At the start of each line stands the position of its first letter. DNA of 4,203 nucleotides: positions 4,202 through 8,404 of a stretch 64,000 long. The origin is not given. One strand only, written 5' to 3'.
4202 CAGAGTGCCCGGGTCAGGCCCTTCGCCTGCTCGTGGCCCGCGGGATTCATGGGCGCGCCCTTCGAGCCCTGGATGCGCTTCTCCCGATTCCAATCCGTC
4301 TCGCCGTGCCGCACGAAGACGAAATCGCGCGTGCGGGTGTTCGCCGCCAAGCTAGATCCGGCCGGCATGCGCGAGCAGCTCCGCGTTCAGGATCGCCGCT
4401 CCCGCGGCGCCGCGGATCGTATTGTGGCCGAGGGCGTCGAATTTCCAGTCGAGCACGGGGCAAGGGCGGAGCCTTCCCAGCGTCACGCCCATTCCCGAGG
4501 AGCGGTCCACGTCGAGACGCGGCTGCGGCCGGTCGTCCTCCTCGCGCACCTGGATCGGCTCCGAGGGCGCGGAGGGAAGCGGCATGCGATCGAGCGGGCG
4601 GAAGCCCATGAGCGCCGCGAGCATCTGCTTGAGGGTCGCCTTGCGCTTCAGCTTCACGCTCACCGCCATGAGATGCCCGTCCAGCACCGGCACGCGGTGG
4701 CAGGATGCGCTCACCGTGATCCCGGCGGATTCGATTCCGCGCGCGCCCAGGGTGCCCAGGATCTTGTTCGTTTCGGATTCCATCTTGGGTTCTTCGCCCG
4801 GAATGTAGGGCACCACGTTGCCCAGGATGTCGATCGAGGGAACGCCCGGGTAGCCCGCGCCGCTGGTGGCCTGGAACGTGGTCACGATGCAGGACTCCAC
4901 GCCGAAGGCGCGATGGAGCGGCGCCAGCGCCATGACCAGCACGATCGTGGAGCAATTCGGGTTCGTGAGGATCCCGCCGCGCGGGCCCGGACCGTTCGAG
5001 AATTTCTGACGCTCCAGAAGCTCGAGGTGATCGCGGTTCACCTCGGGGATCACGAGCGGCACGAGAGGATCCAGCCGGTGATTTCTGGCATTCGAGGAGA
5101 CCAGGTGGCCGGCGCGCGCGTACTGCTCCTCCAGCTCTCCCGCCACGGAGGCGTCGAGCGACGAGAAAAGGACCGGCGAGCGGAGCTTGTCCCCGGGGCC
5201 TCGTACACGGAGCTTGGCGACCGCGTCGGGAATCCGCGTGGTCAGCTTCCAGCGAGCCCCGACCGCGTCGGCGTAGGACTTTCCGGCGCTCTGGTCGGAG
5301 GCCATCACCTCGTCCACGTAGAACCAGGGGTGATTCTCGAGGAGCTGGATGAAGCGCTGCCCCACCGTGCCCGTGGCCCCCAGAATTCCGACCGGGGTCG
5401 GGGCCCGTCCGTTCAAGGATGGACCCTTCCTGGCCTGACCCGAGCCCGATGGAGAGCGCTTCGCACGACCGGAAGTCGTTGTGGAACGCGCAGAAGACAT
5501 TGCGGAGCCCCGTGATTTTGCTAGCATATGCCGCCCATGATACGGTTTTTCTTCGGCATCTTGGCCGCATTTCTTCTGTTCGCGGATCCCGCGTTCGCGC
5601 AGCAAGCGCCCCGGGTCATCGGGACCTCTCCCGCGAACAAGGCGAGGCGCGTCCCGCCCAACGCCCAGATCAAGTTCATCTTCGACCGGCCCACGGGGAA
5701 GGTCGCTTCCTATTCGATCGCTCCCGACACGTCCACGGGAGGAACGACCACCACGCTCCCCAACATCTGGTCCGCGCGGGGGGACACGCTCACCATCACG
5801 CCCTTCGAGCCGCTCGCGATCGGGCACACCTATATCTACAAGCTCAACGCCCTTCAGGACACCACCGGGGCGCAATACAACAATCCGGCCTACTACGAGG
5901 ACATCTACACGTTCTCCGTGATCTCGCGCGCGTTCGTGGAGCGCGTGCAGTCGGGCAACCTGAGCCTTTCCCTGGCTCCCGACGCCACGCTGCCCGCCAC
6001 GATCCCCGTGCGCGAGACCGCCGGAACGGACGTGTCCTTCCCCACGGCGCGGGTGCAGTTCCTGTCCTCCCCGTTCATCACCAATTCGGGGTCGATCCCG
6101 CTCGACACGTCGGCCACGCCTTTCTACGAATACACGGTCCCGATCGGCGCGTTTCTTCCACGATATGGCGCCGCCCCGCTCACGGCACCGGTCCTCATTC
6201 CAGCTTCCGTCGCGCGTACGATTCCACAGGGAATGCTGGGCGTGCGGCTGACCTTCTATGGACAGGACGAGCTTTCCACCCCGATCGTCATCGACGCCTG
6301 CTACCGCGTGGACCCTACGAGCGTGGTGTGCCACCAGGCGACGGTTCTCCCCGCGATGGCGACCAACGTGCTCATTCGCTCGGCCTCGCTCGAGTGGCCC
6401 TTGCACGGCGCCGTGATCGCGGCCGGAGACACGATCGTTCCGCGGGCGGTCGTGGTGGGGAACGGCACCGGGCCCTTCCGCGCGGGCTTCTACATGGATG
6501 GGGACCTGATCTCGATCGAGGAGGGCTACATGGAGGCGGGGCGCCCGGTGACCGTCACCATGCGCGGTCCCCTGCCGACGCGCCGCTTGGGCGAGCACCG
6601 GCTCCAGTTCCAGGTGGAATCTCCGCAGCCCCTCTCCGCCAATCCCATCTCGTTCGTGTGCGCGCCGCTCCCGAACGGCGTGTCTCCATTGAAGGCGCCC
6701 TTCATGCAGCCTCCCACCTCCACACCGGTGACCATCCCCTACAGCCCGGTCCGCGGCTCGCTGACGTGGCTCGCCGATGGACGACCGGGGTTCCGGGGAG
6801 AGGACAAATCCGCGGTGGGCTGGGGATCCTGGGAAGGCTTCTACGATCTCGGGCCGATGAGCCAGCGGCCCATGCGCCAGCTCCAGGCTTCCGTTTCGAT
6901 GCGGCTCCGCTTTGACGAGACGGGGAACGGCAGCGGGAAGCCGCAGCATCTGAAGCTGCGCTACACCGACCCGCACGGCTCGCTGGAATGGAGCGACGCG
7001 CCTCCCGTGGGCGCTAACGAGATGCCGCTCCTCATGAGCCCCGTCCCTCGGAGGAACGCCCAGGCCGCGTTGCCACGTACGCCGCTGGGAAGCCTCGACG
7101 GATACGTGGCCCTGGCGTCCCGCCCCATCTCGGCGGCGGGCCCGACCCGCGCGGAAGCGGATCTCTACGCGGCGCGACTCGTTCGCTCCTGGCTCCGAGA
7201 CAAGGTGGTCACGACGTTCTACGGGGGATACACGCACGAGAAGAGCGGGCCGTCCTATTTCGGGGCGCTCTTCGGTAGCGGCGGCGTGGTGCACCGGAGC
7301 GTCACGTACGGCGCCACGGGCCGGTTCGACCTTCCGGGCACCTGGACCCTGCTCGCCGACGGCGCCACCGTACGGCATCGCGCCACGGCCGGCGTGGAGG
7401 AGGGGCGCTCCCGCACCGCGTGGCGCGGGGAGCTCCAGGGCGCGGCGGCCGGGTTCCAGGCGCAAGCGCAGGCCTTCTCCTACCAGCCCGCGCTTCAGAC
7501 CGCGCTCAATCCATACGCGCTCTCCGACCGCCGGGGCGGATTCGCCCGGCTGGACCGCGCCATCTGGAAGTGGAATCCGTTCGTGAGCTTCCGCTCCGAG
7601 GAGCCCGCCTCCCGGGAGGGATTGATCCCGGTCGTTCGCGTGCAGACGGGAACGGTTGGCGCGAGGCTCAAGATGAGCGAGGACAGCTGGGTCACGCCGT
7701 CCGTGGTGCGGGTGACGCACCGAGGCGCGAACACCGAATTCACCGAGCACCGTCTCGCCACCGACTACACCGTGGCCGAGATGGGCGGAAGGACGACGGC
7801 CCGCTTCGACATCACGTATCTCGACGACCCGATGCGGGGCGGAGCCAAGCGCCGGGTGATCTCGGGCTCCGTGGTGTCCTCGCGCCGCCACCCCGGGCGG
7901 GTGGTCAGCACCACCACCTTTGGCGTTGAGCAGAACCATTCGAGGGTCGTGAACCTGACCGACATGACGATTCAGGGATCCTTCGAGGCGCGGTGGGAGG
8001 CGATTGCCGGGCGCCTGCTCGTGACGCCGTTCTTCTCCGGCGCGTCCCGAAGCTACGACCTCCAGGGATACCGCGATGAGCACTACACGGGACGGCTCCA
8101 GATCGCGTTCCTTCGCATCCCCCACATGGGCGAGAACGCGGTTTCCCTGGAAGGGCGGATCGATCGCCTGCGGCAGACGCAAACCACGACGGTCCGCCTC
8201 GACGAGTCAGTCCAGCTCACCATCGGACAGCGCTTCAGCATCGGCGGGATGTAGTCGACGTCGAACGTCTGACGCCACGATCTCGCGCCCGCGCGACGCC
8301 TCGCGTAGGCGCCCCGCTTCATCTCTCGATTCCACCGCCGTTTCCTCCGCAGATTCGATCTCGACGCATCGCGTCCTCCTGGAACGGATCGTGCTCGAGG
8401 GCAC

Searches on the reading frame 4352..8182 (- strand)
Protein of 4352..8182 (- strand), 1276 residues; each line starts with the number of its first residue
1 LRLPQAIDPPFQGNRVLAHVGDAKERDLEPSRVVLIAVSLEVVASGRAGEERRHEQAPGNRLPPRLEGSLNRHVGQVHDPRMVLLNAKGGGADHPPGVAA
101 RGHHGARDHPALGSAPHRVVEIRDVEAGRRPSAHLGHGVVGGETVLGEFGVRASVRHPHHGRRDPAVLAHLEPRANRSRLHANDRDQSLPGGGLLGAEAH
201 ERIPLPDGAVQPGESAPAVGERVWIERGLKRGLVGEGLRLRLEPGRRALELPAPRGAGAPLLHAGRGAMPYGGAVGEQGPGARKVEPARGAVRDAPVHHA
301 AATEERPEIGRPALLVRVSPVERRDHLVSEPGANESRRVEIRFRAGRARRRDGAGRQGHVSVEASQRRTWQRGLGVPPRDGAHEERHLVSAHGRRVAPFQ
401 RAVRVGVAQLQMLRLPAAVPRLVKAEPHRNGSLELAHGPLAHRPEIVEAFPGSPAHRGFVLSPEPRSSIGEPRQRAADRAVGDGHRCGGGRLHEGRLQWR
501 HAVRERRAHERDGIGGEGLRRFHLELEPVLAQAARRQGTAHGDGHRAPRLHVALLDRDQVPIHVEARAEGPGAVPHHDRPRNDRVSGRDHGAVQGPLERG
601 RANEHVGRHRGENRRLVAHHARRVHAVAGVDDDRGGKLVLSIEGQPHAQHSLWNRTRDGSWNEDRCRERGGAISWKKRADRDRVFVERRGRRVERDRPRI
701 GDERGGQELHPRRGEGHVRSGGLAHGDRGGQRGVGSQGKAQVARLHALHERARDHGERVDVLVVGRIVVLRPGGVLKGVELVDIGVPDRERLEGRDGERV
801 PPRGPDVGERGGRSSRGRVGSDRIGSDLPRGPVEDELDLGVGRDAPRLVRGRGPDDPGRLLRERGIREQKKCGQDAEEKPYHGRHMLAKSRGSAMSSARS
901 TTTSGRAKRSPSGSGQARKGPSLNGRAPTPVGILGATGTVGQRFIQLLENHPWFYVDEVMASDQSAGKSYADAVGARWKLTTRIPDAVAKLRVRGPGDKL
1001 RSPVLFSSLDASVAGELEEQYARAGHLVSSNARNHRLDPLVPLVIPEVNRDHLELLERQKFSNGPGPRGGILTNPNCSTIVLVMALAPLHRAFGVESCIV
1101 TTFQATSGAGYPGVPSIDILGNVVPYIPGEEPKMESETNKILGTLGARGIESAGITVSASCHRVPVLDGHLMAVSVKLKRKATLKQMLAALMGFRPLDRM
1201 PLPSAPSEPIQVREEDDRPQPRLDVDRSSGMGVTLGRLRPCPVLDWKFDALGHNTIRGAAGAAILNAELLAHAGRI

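Call 5: search_protein_families(library=pfam, proteins=[window:4352-8182:-])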
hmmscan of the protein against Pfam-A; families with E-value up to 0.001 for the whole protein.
window:4352-8182:- (1276 aa): 2 families
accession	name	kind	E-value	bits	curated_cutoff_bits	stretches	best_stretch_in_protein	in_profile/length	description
PF02774.23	Semialdhyde_dhC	-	6.5e-32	111.6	26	1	1086-1256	1-183/184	Semialdehyde dehydrogenase, dimerisation domain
PF01118.30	Semialdhyde_dh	-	3.9e-25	89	26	1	931-1054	2-119/121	Semialdehyde dehydrogenase, NAD binding domain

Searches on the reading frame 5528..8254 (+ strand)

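Call 5: search_protein_families(library=pfam, proteins=[window:5528-8254:+])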
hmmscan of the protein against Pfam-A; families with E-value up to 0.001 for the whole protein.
window:5528-8254:+ (908 aa): 1 family
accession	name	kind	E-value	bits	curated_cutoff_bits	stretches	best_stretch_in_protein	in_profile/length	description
PF13205.12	Big_5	-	6.7e-11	43.3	23.6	1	25-130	2-104/105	Bacterial Ig-like domain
